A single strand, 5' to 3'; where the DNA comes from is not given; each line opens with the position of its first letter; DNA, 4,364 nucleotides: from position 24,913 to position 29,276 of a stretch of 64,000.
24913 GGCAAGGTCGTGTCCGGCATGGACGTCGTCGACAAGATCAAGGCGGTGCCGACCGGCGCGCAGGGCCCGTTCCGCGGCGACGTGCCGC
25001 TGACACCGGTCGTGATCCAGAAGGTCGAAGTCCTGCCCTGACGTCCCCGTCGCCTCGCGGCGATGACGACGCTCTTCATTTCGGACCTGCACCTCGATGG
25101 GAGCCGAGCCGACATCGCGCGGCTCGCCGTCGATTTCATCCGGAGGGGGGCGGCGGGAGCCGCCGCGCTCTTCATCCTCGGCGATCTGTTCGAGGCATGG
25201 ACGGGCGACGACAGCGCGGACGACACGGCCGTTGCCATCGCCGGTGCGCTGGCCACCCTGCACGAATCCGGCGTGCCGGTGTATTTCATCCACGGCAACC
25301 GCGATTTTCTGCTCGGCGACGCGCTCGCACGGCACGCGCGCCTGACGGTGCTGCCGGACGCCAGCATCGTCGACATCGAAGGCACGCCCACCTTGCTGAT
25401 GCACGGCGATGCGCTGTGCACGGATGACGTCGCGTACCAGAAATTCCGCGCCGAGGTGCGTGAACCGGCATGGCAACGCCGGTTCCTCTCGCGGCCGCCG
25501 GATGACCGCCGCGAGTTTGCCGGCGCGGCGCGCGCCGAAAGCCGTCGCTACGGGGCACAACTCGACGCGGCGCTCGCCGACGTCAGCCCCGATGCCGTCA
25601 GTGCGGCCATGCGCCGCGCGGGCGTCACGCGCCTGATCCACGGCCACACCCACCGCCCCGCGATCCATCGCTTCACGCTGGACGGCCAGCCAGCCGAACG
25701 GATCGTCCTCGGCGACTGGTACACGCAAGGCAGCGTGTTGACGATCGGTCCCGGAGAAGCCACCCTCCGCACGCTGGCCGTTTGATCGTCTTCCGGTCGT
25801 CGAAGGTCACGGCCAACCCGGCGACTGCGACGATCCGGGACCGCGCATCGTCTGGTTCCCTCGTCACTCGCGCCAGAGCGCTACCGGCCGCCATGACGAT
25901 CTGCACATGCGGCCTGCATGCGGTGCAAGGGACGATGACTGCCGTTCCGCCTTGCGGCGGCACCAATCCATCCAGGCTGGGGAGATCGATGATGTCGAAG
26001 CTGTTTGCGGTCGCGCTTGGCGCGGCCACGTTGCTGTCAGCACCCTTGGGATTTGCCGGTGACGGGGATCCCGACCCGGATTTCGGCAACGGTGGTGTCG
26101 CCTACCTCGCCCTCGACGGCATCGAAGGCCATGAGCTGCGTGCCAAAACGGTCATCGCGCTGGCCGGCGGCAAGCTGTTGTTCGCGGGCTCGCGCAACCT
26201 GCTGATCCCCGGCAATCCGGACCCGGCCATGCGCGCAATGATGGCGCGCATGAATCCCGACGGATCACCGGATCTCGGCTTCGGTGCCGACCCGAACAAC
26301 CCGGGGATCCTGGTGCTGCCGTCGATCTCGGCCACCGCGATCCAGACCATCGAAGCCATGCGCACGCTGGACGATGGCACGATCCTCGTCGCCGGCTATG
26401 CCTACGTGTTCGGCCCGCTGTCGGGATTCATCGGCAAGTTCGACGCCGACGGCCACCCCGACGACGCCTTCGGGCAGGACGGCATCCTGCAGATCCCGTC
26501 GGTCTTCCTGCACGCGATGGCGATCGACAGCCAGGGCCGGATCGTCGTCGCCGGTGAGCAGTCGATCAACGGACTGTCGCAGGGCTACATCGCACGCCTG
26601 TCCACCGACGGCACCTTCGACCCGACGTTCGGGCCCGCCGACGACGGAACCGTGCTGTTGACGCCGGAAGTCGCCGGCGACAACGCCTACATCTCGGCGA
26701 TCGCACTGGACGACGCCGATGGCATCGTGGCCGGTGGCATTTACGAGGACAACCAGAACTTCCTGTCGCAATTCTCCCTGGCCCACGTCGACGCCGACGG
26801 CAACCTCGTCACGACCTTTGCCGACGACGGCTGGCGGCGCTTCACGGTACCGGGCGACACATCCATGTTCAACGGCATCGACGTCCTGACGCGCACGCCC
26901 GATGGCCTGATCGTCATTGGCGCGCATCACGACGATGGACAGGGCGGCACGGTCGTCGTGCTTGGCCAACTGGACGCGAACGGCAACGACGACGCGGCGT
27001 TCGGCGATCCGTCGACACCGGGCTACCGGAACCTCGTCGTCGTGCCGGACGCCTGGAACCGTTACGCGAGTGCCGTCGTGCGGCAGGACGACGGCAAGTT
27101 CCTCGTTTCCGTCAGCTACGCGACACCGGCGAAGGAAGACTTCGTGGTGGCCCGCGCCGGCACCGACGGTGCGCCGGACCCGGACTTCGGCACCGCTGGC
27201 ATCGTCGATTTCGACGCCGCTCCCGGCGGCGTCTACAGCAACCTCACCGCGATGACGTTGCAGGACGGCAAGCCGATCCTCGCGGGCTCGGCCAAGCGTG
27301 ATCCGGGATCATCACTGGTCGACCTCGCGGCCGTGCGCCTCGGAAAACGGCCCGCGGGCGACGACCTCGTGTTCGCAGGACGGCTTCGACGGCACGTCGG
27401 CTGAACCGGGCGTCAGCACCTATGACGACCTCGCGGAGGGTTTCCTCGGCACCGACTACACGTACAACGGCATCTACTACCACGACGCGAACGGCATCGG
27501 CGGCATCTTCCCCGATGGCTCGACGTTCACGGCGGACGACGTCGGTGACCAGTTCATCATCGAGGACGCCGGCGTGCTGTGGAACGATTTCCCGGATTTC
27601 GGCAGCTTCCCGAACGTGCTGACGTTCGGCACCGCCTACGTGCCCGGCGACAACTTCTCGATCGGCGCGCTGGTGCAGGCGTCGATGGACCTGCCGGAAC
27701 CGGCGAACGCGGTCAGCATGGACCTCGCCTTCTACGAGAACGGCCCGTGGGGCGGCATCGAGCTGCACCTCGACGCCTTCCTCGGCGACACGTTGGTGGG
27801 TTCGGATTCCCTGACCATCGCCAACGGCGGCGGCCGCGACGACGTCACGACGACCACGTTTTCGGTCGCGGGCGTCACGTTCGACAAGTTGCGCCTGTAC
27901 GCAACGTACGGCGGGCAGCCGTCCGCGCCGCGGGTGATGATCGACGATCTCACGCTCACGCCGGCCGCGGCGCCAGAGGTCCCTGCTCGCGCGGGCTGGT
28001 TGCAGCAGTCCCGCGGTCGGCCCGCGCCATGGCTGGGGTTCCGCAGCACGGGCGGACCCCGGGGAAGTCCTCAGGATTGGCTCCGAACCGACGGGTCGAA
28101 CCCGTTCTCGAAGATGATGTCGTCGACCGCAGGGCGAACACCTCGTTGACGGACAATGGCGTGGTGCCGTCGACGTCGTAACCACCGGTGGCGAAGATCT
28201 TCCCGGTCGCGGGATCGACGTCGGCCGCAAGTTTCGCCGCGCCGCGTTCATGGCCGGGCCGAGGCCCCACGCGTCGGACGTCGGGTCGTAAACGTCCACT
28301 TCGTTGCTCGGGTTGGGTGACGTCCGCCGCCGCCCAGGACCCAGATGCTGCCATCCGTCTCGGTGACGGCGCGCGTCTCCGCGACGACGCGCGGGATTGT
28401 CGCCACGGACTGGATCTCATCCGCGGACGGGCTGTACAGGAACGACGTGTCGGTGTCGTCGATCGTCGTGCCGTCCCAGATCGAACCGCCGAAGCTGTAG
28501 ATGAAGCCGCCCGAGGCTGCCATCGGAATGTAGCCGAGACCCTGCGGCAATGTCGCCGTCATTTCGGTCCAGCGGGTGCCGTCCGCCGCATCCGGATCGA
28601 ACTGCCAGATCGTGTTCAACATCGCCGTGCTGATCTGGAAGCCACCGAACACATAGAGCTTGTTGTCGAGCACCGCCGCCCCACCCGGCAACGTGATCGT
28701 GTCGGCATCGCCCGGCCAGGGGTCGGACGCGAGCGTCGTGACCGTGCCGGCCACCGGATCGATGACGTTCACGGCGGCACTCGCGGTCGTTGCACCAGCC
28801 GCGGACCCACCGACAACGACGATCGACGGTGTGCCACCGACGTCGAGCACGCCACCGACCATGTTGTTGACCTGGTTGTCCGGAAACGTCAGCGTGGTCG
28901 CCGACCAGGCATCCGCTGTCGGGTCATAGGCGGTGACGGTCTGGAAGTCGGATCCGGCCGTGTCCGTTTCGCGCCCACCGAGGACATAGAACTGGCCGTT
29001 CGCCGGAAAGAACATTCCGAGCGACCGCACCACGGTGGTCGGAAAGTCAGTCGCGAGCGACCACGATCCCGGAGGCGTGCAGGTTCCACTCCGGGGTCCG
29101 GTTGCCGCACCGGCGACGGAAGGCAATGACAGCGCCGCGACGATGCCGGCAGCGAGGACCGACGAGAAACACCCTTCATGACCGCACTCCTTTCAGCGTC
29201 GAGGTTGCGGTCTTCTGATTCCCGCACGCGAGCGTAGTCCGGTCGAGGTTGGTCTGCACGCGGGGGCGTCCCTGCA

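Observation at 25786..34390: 8.6-kb accessory island where every gene needs +/-1 frame switches while about 55 kb of flanking genes are intact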

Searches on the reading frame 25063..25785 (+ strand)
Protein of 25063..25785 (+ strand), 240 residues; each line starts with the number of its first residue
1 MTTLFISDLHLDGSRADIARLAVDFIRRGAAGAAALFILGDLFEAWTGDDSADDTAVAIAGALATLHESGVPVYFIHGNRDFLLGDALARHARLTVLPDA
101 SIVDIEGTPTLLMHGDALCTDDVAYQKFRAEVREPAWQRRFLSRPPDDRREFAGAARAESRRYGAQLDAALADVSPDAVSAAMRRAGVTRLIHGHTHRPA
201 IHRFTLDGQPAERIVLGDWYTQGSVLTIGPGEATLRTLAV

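Call 6: find_encoding_contigs(protein=window:25063-25785:+, flank=10000, max_places=10)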
Protein window:25063-25785:+ (240 aa): no gene with exactly this product is on record in the collection.

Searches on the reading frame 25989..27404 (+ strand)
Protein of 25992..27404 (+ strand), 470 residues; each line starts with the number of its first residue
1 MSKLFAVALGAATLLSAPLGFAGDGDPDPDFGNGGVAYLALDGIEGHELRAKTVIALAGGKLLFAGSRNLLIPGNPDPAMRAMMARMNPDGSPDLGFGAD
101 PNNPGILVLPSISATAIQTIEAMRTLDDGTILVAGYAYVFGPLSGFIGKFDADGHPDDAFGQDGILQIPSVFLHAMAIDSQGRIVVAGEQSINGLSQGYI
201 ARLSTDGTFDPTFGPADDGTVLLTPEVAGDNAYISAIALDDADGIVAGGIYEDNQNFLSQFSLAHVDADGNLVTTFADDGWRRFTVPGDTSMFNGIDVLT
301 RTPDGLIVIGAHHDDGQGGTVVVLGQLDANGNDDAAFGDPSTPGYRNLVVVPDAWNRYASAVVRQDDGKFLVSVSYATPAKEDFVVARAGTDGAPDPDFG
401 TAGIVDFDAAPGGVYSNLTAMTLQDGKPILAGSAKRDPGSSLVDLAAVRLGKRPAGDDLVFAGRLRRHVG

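Call 5: find_related_loci(query=window:25989-27300:+, collection=genome_contigs, flank=10000)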
Query window:25989-27300:+ (437 aa) in genome_contigs; peptide patterns used: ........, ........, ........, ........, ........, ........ (x = any residue, [..] = any of these).
476 stretches matched a pattern; 6 encode a relative of the query (tblastn E <= 1e-3); 6 distinct loci.
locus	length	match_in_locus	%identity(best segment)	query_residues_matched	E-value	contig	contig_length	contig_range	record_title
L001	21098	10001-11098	27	9-436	2e-11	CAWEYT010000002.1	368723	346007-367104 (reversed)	MAG: uncultured Acidimicrobiales bacterium isolate MFD00962.bin.2.262 genome assembly, contig: contig_11029, whole genom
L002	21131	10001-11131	28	22-436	9e-12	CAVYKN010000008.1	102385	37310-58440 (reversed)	MAG: uncultured Acidimicrobiales bacterium isolate MFD05567.bin.2.153 genome assembly, contig: contig_32190, whole genom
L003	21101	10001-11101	31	28-434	3e-9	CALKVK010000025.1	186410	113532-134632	MAG TPA_asm: uncultured bacterium isolate SRR6227243_bin.30_CONCOCT_v1.1_MAG genome assembly, contig: ERZ795105.135, who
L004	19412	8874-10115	29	2-407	2e-6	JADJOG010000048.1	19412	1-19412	MAG: Flavobacteriales bacterium isolate Fred_18-Q3-R57-64_BAT3C.352 tig01547291-10-193630, whole genome shotgun sequence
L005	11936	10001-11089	26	22-405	3e-5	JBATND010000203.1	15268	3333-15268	MAG: Flavobacteriales bacterium isolate MFD10487_ilm_asm_bin18 k127_212186, whole genome shotgun sequence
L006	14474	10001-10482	34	22-192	7e-6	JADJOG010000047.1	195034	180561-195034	MAG: Flavobacteriales bacterium isolate Fred_18-Q3-R57-64_BAT3C.352 tig01547290-10-1948410, whole genome shotgun sequenc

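Call 35: find_encoding_contigs(protein=window:25992-27404:+, flank=10000, max_places=6)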
Protein window:25992-27404:+ (470 aa): no gene with exactly this product is on record in the collection.

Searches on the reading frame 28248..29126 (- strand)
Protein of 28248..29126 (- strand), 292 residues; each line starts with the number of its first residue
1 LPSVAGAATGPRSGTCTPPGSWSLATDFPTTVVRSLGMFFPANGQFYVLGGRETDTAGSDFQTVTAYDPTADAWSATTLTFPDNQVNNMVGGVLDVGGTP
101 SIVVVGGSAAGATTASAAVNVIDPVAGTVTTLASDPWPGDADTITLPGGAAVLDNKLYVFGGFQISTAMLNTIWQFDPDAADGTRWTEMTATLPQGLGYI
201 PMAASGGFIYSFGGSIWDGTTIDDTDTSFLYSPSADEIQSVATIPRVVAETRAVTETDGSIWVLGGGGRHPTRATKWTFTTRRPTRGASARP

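Call 13: find_homologous_proteins(query=window:28248-29126:-, max_evalue=0.00001)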
Query window:28248-29126:- (292 aa): 297 proteins with E <= 0.00001 among 6821 candidates; the best 120 are listed.
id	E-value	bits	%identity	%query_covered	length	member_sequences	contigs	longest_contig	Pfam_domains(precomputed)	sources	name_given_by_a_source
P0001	2.4e-164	564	95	95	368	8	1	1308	PF24996.1,PF07646.22,PF13964.13,PF24681.2,PF13415.13,PF24981.2,PF01344.32,PF25210.2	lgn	-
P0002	1.3e-103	365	66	90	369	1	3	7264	PF24996.1,PF07646.22,PF13964.13,PF24681.2,PF13415.13,PF24981.2,PF01344.32,PF25210.2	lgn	-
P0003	1.2e-101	358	64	90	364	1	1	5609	PF24996.1,PF07646.22,PF13964.13,PF24681.2,PF13415.13,PF24981.2,PF01344.32,PF25210.2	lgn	-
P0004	2.0e-101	358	65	89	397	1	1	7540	PF24996.1,PF07646.22,PF13964.13,PF24681.2,PF13415.13,PF24981.2,PF01344.32,PF25210.2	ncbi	ncbi:MAG: hypothetical protein WBW61_13390 [Rhodanobacteraceae bacterium]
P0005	1.1e-100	355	62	88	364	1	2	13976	PF07646.22,PF13964.13,PF24681.2,PF13415.13,PF24981.2,PF01344.32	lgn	-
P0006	8.9e-100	352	62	93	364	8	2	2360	PF24996.1,PF07646.22,PF13964.13,PF24681.2,PF13415.13,PF24981.2,PF01344.32,PF25210.2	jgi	-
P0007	6.0e-98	346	60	93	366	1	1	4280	PF24996.1,PF07646.22,PF13964.13,PF24681.2,PF13415.13,PF24981.2,PF01344.32,PF25210.2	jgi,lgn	jgi:N-acetylneuraminic acid mutarotase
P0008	9.5e-98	346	63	93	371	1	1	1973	PF24996.1,PF07646.22,PF13964.13,PF24681.2,PF13415.13,PF24981.2,PF01344.32,PF25210.2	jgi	jgi:hypothetical protein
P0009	6.0e-97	343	62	90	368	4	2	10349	PF24996.1,PF07646.22,PF13964.13,PF24681.2,PF13415.13,PF24981.2,PF01344.32,PF25210.2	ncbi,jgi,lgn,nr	ncbi:MAG TPA: hypothetical protein VGO25_04910 [Rhodanobacteraceae bacterium]|jgi:N-acetylneuraminic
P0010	3.6e-96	340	61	92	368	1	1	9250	PF24996.1,PF07646.22,PF13964.13,PF24681.2,PF13415.13,PF24981.2,PF01344.32,PF25210.2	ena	-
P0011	6.0e-96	340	63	89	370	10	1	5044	PF07646.22,PF13964.13,PF24681.2,PF13415.13,PF24981.2,PF01344.32,PF25210.2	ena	-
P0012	9.8e-96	339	60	95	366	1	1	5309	PF24996.1,PF07646.22,PF13964.13,PF24681.2,PF13415.13,PF24981.2,PF01344.32,PF25210.2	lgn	-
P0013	1.2e-95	339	61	90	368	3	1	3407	PF24996.1,PF07646.22,PF13964.13,PF24681.2,PF13415.13,PF24981.2,PF01344.32,PF25210.2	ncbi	-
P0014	2.4e-95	338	61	90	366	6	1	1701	PF24996.1,PF07646.22,PF13964.13,PF24681.2,PF13415.13,PF24981.2,PF01344.32,PF25210.2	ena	-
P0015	4.3e-95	337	61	90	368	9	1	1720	PF24996.1,PF07646.22,PF13964.13,PF24681.2,PF13415.13,PF24981.2,PF01344.32,PF25210.2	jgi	-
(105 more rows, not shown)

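Call 14: find_encoding_contigs(protein=P0001, flank=10000, max_places=10)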
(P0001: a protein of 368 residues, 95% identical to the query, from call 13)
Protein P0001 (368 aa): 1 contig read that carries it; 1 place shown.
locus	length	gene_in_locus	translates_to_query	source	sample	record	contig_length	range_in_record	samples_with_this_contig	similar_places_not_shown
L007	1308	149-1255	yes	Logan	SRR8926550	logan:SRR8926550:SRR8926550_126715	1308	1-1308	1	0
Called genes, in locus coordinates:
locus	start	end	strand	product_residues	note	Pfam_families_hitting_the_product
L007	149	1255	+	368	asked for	PF24996:NANM (faint), PF07646:Kelch_2 (faint), PF24681:Kelch_KLHDC2_KLHL20_DRC7, PF13415:Beta-prop_FBX42, PF13964:Beta-prop_Calicin (weak), PF24981:Beta-prop_ATRN-LZTR1 (weak), PF25210:Kelch_FKB95 (weak), PF01344:Kelch_1 (weak)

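Call 38: list_cluster_members(proteins=[P0001, P0121, P0122])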
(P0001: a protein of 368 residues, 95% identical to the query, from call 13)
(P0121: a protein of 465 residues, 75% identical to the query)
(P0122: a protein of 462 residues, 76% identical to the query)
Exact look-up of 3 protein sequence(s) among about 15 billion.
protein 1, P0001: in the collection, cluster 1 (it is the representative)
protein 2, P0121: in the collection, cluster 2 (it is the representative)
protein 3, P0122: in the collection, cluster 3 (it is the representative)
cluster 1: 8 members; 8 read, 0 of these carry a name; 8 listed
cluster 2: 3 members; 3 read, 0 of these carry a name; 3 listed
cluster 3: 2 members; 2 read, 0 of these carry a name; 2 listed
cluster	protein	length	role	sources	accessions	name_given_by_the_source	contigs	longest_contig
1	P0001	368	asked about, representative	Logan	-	-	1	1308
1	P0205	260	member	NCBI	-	-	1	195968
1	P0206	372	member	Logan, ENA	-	-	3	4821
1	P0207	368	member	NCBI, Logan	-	-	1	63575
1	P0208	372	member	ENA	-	-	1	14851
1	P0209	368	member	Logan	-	-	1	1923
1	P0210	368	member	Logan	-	-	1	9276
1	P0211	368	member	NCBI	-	-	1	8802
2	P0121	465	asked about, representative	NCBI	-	-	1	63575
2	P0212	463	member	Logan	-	-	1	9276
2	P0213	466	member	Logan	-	-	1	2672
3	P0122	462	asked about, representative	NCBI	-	-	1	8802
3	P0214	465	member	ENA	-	-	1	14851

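Call 40: find_encoding_contigs(protein=window:28248-29030:-, flank=10000, max_places=6)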
Protein window:28248-29030:- (260 aa): no gene with exactly this product is on record in the collection.

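Call 41: find_encoding_contigs(protein=P0205, flank=10000, max_places=6)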
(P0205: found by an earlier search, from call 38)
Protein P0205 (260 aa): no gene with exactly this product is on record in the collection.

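Call 42: find_encoding_contigs(protein=P0214, flank=10000, max_places=4)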
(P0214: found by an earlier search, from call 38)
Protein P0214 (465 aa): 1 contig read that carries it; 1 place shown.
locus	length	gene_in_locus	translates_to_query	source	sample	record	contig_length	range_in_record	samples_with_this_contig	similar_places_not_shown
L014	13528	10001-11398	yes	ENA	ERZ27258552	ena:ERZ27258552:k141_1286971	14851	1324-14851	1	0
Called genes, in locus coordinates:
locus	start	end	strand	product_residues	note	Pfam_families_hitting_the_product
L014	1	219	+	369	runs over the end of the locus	PF09994:T6SS_Tle1-like_cat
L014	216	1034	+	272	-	PF04305:DUF455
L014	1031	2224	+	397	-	-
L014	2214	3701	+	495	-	-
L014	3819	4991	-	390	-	PF13439:Glyco_transf_4, PF13579:Glyco_trans_4_4, PF20706:GT4-conflict, PF00534:Glycos_transf_1, PF13692:Glyco_trans_1_4, PF13524:Glyco_trans_1_2 (weak)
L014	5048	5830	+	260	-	PF00535:Glycos_transf_2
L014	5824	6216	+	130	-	PF10066:DUF2304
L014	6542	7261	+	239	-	-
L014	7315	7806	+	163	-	-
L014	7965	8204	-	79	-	PF01934:HepT-like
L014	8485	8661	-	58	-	-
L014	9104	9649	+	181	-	PF04365:BrnT_toxin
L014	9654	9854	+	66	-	-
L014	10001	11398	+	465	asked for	PF22544:HYDIN_VesB_CFA65-like_Ig (weak)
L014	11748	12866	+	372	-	PF24996:NANM (faint), PF07646:Kelch_2 (faint), PF24681:Kelch_KLHDC2_KLHL20_DRC7, PF13964:Beta-prop_Calicin (weak), PF13415:Beta-prop_FBX42, PF24981:Beta-prop_ATRN-LZTR1 (weak), PF25210:Kelch_FKB95 (weak), PF01344:Kelch_1 (weak)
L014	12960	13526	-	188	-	?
